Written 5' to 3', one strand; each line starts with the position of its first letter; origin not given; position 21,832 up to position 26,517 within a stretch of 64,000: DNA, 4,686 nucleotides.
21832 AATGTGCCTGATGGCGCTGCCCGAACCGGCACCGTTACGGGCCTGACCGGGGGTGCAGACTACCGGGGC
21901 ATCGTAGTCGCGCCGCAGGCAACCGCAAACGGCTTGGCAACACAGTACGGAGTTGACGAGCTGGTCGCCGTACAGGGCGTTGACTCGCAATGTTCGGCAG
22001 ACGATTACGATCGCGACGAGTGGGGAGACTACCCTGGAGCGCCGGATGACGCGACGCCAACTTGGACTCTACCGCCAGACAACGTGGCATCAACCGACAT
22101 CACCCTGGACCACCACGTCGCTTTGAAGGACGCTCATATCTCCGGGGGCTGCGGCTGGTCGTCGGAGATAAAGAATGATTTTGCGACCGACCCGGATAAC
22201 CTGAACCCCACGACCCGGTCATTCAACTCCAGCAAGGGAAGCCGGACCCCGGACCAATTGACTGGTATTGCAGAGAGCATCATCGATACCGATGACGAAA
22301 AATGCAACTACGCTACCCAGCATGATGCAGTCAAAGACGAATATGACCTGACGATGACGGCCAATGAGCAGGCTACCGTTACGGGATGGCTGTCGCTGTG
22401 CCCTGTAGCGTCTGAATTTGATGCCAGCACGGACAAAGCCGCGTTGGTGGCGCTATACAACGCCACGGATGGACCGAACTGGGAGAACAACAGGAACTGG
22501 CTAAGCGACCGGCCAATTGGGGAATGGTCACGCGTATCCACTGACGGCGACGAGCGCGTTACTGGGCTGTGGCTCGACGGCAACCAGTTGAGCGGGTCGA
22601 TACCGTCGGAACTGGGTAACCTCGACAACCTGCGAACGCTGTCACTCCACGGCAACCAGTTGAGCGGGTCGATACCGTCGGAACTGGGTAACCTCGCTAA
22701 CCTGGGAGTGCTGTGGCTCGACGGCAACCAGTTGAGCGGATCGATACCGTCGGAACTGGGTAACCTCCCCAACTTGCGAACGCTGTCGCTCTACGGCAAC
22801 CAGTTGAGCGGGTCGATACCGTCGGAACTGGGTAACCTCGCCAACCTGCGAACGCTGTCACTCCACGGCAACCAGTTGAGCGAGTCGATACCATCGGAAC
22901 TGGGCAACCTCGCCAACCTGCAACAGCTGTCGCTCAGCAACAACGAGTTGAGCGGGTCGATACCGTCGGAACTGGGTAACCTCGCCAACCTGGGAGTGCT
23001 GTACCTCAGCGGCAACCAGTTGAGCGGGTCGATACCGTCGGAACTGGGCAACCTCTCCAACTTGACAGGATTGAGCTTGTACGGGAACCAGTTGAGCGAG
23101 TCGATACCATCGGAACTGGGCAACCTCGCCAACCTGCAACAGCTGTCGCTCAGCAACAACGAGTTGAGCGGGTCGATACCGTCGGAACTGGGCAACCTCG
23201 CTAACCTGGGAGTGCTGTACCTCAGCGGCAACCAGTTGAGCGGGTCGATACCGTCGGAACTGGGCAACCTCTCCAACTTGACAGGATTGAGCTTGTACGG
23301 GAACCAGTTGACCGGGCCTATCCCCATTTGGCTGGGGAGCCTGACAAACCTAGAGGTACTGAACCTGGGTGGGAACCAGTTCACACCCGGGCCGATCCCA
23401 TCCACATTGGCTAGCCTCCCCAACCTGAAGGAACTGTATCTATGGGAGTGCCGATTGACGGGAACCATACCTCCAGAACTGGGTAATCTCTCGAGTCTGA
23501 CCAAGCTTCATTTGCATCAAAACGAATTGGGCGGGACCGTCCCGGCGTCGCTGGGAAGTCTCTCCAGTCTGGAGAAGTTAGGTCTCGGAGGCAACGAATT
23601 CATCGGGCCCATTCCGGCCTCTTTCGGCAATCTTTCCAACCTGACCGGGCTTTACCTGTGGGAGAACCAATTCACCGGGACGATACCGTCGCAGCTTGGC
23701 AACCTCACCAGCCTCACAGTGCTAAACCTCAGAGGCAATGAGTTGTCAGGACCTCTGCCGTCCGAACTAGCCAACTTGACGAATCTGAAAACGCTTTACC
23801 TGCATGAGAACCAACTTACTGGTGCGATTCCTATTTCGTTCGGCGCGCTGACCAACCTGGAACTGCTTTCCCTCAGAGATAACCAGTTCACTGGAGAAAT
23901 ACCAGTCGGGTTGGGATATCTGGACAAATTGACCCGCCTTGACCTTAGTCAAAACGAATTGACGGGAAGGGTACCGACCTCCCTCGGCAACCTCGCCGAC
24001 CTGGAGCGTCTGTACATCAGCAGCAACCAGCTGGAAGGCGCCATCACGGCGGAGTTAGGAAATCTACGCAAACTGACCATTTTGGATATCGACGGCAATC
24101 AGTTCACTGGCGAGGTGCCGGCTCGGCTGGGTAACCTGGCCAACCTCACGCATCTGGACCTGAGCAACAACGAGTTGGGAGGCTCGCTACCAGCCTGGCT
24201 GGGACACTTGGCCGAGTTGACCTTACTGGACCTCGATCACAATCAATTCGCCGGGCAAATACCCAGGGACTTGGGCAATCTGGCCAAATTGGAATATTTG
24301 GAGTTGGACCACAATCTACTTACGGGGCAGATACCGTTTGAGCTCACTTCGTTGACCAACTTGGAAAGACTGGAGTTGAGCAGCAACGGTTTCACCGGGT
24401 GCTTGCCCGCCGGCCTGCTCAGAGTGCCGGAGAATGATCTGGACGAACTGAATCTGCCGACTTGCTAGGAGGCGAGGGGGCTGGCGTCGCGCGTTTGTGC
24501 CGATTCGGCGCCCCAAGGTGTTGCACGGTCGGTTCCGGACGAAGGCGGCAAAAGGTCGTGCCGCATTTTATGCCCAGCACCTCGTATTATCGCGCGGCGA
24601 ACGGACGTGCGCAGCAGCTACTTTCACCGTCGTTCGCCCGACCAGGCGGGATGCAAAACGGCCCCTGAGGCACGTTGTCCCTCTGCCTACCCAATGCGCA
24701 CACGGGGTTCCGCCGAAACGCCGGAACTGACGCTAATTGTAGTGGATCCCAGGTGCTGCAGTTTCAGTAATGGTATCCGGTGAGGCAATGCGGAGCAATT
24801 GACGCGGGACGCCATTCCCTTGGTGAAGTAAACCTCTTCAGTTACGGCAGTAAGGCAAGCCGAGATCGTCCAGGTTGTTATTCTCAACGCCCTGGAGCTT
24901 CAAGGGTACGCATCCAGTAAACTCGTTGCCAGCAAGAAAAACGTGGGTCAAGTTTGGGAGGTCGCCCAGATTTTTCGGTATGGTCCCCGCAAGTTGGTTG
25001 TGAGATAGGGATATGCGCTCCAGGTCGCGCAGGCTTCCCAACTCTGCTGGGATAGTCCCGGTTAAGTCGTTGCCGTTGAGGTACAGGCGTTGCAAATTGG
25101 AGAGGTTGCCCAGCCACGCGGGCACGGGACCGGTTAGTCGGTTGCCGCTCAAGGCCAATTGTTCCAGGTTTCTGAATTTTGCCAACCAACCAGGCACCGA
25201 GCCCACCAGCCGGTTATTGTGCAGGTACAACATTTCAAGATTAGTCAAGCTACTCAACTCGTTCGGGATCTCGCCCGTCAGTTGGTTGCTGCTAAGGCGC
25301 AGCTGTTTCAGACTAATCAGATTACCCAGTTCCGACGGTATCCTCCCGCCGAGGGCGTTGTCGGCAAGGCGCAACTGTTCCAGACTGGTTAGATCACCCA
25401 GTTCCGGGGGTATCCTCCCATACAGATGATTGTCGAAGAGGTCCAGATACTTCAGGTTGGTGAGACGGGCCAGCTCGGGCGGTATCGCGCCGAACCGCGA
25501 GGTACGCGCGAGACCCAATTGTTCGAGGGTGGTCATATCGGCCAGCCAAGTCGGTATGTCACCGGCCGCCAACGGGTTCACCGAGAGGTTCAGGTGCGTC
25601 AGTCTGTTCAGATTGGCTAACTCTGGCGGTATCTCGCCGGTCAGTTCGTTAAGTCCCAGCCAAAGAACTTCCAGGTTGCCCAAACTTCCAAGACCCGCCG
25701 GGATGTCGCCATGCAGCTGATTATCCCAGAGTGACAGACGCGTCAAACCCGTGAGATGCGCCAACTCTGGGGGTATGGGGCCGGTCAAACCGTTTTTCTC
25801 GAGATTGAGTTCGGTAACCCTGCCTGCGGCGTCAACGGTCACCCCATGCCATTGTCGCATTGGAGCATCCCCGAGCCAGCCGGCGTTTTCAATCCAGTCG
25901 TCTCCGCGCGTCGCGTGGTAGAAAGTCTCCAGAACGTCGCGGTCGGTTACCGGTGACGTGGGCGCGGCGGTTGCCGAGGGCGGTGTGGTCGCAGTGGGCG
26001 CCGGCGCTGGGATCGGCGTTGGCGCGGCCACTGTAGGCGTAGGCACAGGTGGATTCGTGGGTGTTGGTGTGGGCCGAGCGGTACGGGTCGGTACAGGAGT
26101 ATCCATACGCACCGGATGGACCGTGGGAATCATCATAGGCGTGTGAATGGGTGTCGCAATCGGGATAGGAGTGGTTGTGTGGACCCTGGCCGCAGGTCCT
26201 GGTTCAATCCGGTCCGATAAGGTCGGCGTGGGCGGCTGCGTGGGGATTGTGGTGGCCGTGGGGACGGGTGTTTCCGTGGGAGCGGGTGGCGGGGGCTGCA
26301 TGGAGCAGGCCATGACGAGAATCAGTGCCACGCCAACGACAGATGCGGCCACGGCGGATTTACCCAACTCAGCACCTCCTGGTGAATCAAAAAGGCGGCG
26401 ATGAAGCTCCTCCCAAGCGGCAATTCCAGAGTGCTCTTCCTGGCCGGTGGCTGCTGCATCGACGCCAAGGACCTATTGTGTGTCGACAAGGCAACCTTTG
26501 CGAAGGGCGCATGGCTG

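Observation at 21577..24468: Secreted fusion of an FN3-like module, a DUF1524 (His-Me finger nuclease-like) domain and ~25 plant-type LRRs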

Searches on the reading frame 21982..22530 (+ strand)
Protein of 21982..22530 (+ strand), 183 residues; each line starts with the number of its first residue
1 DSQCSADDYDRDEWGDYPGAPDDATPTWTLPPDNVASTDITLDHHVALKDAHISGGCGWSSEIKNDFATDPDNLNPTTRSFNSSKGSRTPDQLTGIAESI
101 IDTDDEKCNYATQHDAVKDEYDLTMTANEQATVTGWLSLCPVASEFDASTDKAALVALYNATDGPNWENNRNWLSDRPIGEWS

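Call 8: search_protein_families(library=pfam, proteins=[window:22000-22470:+], max_evalue=10)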
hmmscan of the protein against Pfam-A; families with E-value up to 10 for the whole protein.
window:22000-22470:+ (157 aa): 1 family
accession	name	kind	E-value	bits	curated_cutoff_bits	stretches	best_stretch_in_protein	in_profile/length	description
PF07510.16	GmrSD_C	-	0.011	16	23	1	31-125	46-133/138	GmrSD restriction endonucleases, C-terminal domain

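Call 20: search_protein_representatives(protein=window:21982-22530:+)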
Query: 183 residues. Proteins with E-value up to 0.001 (for the whole library): 5951; up to 1e-10: 1149; up to 1e-30: 130. The best 150 are listed.
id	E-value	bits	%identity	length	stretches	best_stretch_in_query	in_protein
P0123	5.4e-155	529.1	57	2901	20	148-182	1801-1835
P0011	1.4e-109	381.0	93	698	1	1-183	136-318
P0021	1.4e-105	367.8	90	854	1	1-183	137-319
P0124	7.7e-105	365.5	91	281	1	2-183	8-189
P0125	6.0e-85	300.6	48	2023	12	135-182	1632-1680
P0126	2.8e-80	285.3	63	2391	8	144-182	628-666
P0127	5.1e-78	278.0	89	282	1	1-141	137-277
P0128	1.1e-69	250.8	50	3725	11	149-183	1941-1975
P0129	2.3e-69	249.7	48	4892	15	133-182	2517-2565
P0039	2.3e-68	246.4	72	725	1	3-156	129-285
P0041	8.8e-67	241.3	68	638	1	3-162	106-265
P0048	2.4e-66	239.9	75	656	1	2-143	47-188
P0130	8.3e-66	238.1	76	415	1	2-143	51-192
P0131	6.9e-63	228.6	72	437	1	2-154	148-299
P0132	7.0e-63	228.6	76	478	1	3-141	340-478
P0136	3.7e-59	216.4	71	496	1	3-140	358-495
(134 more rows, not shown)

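Call 78: search_protein_families(library=pfam, proteins=[P0131, P0132, P0136], max_evalue=0.001)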
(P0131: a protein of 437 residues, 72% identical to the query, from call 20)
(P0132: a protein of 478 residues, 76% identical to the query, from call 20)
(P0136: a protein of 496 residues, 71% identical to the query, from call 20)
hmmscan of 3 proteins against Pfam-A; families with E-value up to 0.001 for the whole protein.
P0131 (437 aa): 0 families

P0132 (478 aa): 1 family
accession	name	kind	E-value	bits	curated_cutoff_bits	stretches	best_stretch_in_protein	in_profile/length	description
PF11611.13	DUF4352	-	0.00097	19.9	25.9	0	177-298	4-114/122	Domain of unknown function (DUF4352)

P0136 (496 aa): 0 families

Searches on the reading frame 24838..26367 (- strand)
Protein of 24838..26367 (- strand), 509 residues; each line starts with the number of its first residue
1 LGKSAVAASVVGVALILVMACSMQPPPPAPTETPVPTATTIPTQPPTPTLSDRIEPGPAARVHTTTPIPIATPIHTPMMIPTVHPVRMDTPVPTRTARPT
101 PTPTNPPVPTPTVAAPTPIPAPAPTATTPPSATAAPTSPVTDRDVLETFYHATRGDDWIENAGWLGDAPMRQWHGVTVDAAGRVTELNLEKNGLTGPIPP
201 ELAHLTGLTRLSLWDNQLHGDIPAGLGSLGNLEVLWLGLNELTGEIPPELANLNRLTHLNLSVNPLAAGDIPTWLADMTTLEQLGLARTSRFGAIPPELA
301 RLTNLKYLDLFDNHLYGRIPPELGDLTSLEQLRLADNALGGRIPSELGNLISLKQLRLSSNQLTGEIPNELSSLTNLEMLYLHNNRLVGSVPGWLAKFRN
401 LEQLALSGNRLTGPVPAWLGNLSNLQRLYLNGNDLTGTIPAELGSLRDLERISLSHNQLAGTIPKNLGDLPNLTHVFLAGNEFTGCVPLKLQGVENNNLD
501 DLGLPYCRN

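Call 12: search_protein_families(library=pfam, proteins=[window:24838-26367:-], max_evalue=0.001)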
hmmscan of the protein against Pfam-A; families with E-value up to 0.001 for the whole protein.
window:24838-26367:- (509 aa): 9 families
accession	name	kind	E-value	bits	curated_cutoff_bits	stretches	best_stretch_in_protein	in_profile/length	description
PF00560.39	LRR_1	-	5.9e-43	136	20.6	0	352-374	1-23/23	Leucine Rich Repeat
PF12799.13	LRR_4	-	1.6e-35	120.8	27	5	352-387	2-36/44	Leucine Rich repeats (2 copies)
PF13855.12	LRR_8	-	3.3e-31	107.3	27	5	385-435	11-61/61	Leucine rich repeat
PF23598.1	LRR_14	-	1.6e-24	86.8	40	3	346-474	42-170/353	Leucine-rich repeat region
PF25019.1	LRR_R13L1-DRL21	-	3e-12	47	27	0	363-431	57-125/127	R13L1/DRL21 LRRs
PF24758.1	LRR_At5g56370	-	3.9e-07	30.4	27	0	205-288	10-95/227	FBD-associated F-box protein At5g56370, LRR repeats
PF23211.1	LRR_LRWD1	-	6.7e-07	29.6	28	0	344-410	35-97/190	Leucine-rich repeat and WD repeat-containing protein 1, LRR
PF20209.3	DUF6570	-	9.2e-05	23.3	24.3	0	356-391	7-42/133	Domain of unknown function (DUF6570)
PF24141.1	LRR_ComC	-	0.00025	21.3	27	0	351-440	188-273/288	EGF-like domain-containing protein ComC LRR domain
